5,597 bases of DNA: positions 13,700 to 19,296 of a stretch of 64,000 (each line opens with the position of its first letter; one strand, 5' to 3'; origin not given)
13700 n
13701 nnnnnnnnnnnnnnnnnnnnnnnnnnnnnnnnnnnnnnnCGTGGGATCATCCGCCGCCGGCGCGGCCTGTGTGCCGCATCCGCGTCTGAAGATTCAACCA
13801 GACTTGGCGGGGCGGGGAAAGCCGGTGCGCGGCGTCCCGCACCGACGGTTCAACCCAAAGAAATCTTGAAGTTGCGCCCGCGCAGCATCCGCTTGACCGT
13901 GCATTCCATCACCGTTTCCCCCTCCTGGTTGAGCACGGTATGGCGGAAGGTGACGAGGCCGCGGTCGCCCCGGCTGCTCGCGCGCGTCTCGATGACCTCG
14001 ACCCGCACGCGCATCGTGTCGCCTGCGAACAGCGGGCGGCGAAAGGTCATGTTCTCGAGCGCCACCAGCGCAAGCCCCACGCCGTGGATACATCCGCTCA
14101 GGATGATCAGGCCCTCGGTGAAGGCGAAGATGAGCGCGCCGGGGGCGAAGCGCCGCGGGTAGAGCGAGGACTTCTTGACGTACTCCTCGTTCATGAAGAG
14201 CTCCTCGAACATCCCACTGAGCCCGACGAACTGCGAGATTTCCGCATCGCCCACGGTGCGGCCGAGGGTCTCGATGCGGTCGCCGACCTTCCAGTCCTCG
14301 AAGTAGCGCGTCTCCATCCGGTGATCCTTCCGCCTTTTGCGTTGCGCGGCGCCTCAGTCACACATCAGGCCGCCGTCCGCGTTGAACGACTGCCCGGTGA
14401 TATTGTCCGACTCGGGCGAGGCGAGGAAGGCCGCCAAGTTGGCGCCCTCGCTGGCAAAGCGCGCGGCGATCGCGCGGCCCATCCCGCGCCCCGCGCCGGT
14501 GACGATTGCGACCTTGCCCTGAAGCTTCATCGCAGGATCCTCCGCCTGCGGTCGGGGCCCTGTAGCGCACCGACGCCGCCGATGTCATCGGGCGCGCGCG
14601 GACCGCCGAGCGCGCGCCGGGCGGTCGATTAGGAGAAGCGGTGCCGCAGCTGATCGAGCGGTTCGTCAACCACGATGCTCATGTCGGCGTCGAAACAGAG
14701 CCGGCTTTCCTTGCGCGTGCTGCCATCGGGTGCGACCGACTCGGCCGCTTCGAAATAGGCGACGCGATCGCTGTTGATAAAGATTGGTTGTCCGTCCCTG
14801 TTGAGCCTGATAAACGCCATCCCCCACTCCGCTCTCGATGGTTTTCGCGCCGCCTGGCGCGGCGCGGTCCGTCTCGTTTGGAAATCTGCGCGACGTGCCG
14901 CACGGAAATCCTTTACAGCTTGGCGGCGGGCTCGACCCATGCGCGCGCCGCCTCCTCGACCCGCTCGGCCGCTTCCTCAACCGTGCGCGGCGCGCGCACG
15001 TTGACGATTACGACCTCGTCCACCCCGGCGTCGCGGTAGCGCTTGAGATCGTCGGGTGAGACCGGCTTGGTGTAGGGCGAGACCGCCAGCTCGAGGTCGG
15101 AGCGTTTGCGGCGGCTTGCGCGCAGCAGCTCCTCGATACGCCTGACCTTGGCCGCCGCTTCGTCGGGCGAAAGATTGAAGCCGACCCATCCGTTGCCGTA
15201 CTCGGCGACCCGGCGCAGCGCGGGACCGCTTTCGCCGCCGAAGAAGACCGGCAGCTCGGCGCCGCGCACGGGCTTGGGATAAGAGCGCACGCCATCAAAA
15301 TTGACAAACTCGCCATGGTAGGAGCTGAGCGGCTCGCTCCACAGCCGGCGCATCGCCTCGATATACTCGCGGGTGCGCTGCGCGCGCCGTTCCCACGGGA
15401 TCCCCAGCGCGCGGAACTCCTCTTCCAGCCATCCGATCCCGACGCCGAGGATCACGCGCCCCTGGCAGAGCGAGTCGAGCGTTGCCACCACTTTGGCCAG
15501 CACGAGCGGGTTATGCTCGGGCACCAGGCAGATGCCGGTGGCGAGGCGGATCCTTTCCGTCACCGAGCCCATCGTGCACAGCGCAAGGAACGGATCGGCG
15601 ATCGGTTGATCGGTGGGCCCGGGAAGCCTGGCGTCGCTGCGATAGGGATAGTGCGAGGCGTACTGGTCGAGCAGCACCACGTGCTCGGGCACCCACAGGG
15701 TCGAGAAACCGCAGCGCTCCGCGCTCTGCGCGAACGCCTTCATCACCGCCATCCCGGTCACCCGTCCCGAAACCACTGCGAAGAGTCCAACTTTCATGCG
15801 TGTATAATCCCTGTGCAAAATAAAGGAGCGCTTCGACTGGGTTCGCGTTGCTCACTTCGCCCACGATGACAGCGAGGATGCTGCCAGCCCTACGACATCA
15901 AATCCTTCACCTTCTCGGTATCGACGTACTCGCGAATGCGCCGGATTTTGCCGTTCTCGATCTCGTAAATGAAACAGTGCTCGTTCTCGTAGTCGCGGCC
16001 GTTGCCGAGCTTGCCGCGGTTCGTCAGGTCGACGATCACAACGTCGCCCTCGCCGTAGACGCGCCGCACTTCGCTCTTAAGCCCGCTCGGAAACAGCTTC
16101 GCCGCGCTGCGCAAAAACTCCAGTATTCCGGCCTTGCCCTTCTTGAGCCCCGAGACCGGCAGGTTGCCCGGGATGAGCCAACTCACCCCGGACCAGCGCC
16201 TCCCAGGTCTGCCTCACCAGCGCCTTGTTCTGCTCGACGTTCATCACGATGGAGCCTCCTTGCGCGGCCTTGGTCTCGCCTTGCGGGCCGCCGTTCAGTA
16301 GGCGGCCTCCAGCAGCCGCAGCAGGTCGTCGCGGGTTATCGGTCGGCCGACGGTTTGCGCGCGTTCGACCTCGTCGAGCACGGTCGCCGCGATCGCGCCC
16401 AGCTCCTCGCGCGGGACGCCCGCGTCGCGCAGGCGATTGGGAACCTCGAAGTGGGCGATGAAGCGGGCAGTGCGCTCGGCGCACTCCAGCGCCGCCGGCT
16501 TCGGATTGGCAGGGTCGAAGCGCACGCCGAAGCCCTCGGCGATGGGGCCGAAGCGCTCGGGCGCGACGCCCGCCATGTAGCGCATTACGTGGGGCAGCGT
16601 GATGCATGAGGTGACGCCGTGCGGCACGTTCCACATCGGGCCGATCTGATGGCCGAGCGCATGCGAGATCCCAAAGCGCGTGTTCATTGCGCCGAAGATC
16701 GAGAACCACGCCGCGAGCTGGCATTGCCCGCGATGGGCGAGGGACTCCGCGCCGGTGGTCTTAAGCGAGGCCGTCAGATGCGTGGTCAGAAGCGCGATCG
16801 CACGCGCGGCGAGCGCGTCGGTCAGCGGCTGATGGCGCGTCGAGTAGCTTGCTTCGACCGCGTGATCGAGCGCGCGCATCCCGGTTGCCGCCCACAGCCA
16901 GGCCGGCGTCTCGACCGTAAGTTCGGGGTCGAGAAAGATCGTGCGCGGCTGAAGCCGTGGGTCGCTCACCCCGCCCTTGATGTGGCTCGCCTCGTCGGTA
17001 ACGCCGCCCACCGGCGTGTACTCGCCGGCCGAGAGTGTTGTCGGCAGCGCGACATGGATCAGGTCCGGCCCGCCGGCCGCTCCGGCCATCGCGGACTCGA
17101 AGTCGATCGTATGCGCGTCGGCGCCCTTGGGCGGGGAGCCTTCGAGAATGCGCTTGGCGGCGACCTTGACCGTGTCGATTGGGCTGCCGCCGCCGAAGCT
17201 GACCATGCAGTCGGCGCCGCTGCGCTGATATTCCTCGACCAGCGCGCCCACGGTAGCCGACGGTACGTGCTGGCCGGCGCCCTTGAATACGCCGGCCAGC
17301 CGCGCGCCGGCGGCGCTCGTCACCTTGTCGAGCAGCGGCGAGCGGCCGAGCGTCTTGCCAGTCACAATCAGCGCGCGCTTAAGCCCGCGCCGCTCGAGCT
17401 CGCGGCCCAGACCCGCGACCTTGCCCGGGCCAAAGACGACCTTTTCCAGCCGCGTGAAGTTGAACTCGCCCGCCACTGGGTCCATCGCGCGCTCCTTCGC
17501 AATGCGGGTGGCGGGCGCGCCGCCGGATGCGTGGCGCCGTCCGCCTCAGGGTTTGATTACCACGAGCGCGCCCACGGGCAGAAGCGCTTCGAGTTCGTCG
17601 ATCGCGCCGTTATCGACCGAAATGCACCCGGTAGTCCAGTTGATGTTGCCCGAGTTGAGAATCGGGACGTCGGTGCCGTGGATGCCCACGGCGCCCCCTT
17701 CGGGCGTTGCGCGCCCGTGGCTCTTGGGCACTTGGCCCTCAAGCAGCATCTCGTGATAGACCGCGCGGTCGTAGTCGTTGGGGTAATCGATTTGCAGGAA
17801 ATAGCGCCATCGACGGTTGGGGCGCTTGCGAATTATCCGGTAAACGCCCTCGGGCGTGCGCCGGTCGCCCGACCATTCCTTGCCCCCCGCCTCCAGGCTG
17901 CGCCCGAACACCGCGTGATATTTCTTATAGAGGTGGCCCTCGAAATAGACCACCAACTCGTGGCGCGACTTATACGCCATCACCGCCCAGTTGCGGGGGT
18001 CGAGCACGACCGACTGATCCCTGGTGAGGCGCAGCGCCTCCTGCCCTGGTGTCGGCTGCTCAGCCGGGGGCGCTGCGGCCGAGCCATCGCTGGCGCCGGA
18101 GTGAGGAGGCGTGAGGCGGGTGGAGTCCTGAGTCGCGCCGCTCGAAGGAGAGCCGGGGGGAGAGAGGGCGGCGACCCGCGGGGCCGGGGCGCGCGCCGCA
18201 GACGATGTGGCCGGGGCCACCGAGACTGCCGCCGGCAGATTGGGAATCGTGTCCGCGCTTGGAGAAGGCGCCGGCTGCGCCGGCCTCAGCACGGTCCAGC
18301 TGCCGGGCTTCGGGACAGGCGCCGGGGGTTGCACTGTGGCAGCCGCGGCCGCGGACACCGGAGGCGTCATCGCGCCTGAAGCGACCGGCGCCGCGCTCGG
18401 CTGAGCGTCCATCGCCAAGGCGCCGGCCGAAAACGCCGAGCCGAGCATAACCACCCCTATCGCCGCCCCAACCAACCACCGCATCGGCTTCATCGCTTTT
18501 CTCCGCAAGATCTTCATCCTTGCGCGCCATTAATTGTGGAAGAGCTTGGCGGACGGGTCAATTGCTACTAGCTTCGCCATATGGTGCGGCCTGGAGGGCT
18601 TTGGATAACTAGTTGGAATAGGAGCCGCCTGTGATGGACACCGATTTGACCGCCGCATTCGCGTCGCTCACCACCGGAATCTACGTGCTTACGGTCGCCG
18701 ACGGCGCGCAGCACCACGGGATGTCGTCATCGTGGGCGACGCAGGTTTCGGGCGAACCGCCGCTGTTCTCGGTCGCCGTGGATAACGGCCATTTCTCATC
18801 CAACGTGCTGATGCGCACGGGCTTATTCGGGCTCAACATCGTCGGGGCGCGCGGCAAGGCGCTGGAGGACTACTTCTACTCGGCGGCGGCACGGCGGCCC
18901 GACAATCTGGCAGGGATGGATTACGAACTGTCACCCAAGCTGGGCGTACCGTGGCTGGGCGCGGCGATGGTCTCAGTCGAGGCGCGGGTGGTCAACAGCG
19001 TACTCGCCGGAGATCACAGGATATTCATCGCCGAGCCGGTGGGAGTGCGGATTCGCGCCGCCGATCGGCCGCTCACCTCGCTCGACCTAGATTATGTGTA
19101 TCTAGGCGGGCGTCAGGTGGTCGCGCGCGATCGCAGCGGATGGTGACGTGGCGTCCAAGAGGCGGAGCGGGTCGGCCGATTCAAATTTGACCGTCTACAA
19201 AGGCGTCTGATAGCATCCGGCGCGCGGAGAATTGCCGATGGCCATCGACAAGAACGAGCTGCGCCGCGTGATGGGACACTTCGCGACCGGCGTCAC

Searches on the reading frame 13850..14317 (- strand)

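Call 6: search_protein_families(library=pfam, proteins=[window:13850-14317:-])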
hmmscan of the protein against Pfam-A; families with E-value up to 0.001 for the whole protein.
window:13850-14317:- (155 aa): 2 families
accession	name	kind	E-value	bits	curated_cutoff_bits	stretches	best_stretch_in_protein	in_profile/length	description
PF13452.11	FAS1_DH_region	-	9.2e-09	36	22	1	11-138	3-131/132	FAS1-like, dehydratase domain region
PF01575.25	MaoC_dehydratas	-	0.00016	21.7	27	1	12-123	7-116/123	MaoC like domain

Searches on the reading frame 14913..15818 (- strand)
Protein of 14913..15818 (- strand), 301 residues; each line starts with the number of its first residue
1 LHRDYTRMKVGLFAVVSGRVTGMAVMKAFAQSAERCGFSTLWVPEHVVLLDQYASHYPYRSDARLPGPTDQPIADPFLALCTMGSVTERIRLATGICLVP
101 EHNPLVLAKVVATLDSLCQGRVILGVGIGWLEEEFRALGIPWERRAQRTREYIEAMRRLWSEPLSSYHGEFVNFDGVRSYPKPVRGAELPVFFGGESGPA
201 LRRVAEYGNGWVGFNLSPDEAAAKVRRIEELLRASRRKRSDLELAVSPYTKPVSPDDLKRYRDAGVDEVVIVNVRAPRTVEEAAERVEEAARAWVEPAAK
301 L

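Call 6: search_protein_families(library=pfam, proteins=[window:14913-15818:-])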
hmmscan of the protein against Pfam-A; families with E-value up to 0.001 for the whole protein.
window:14913-15818:- (301 aa): 1 family
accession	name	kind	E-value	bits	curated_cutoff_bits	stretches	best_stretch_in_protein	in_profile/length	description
PF00296.26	Bac_luciferase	-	3.1e-52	178.3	27.9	1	25-249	24-227/314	Luciferase-like monooxygenase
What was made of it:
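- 14913..15818 (-): LLM5: a second TIGR03619-type LLM, 39% identical to LLM1, in a separate MaoC/SnoaL/Fe-ADH group. Not part of the cluster. PF00296 (call 6).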

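Call 34: search_protein_families(library=ncbifam, max_evalue=1e-20, proteins=[window:14913-15818:-])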
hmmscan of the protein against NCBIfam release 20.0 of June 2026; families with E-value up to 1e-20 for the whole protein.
window:14913-15818:- (301 aa): 7 families
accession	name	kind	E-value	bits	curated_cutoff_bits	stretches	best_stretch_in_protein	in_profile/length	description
TIGR03619.1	F420_Rv2161c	subfamily_domain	4.7e-73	245.8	166.9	1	28-271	2-245/247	TIGR03619 family F420-dependent LLM class oxidoreductase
TIGR03560.1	F420_Rv1855c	subfamily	5.7e-36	124.4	231.4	1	23-245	12-225/227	TIGR03560 family F420-dependent LLM class oxidoreductase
TIGR03571.1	lucif_BA3436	subfamily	2.2e-29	102.7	303.9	1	21-232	28-225/304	TIGR03571 family LLM class oxidoreductase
TIGR03621.1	F420_MSMEG_2516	subfamily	3.4e-25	88.8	213.15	1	75-214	41-175/295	TIGR03621 family F420-dependent LLM class oxidoreductase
TIGR03854.1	F420_MSMEG_3544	hypoth_equivalog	8.3e-25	87.7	295.6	1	72-267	39-237/290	TIGR03854 family LLM class F420-dependent oxidoreductase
TIGR04021.1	LLM_DMSO2_sfnG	equivalog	1e-23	84.3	382.95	1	85-238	72-227/350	dimethylsulfone monooxygenase SfnG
NF002619.0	PRK02271.1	equivalog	6.3e-22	78.3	276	0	75-266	41-227/329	5,10-methylenetetrahydromethanopterin reductase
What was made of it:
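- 14913..15818 (-): TIGR03619, 245.8 bits (call 34).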

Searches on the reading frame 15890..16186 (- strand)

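Call 6: search_protein_families(library=pfam, proteins=[window:15890-16186:-])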
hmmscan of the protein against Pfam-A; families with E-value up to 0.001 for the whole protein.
window:15890-16186:- (98 aa): 2 families
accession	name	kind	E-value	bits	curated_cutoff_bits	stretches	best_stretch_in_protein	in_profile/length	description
PF12680.13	SnoaL_2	-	4.4e-10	40.5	27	1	16-83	34-101/102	SnoaL-like domain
PF07366.18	SnoaL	-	2e-08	34.6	28.4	1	13-90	35-119/126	SnoaL-like polyketide cyclase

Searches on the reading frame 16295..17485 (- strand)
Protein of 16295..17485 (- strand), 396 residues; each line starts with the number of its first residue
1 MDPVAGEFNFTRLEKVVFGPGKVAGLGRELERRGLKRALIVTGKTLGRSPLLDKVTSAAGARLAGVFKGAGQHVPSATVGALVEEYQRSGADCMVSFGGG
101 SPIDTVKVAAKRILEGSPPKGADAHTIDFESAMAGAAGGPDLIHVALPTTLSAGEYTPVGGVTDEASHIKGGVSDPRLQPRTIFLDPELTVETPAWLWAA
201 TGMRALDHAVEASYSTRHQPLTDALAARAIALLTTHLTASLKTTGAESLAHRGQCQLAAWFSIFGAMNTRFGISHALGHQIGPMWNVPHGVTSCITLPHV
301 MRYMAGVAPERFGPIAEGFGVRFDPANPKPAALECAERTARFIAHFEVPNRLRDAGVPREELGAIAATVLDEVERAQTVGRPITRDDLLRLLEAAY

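Call 6: search_protein_families(library=pfam, proteins=[window:16295-17485:-])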
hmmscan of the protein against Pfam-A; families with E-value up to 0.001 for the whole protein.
window:16295-17485:- (396 aa): 3 families
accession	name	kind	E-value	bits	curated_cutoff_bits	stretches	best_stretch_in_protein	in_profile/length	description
PF25137.1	ADH_Fe_C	-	7e-36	124.2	27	1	199-396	2-194/194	Fe-containing alcohol dehydrogenase family, C-terminal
PF00465.25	Fe-ADH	-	1.5e-28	100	31.3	1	15-187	3-168/168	Iron-containing alcohol dehydrogenase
PF13685.12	Fe-ADH_2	-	2.9e-06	27.8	28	1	17-111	1-95/149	Iron-containing alcohol dehydrogenase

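Call 34: search_protein_families(library=ncbifam, max_evalue=1e-20, proteins=[window:16295-17485:-])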
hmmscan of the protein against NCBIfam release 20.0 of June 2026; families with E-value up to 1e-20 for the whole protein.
window:16295-17485:- (396 aa): 10 families
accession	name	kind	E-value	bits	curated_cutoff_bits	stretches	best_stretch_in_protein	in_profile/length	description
TIGR02638.1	lactal_redase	equivalog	5.4e-54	183.4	523.15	1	15-374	9-362/379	lactaldehyde reductase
NF007911.0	PRK10624.1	equivalog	1.2e-51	175.9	537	1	16-395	11-381/382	lactaldehyde reductase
NF041833.1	Fe_ADH_ErcA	equivalog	4.3e-42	144.6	550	1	15-388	10-374/382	alcohol dehydrogenase-like regulatory protein ErcA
NF053866.1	CholDhdGbsBBac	equivalog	3.6e-41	141.1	550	1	15-382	17-375/392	choline dehydrogenase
NF007363.0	PRK09860.1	equivalog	3.1e-40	138.5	581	1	33-372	29-360/383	L-threonine dehydrogenase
NF058672.1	4HyButDHCUPNE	equivalog_domain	8.9e-38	130.4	500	1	13-395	7-377/378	4-hydroxybutyrate dehydrogenase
NF010378.0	PRK13805.1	equivalog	3.1e-37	127.9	951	1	14-309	463-762/872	bifunctional acetaldehyde-CoA/alcohol dehydrogenase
NF050025.1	SulfAcetaldRedSarD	equivalog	7.9e-37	127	700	1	8-396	3-385/385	sulfoacetaldehyde reductase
NF011998.0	PRK15454.1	equivalog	4.5e-32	111.2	556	1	17-394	31-393/395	ethanolamine utilization ethanol dehydrogenase EutG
TIGR03405.1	Phn_Fe-ADH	equivalog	5.7e-31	107.6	423.7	1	17-372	8-346/355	iron-containing alcohol dehydrogenase PsrA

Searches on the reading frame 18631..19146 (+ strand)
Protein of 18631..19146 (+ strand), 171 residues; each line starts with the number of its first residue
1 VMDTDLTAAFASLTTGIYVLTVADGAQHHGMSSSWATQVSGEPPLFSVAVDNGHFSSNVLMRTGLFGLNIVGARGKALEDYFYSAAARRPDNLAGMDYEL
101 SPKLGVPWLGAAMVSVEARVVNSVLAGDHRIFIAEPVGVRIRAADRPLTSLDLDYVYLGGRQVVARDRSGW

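Call 6: search_protein_families(library=pfam, proteins=[window:18631-19146:+])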
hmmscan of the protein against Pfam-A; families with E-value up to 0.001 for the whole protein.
window:18631-19146:+ (171 aa): 1 family
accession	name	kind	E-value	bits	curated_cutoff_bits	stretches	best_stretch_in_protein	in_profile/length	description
PF01613.24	Flavin_Reduct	-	9.9e-28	97.6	27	1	11-149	2-143/153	Flavin reductase like domain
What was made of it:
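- Checked: A further LLM at 14913-15818(-), and two PF01613 flavin reductases at 18631-19146(+) and 19232-19714(+) (call 6).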

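Call 34: search_protein_families(library=ncbifam, max_evalue=1e-20, proteins=[window:18631-19146:+])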
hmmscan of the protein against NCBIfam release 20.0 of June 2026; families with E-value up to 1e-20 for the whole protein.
window:18631-19146:+ (171 aa): 0 families
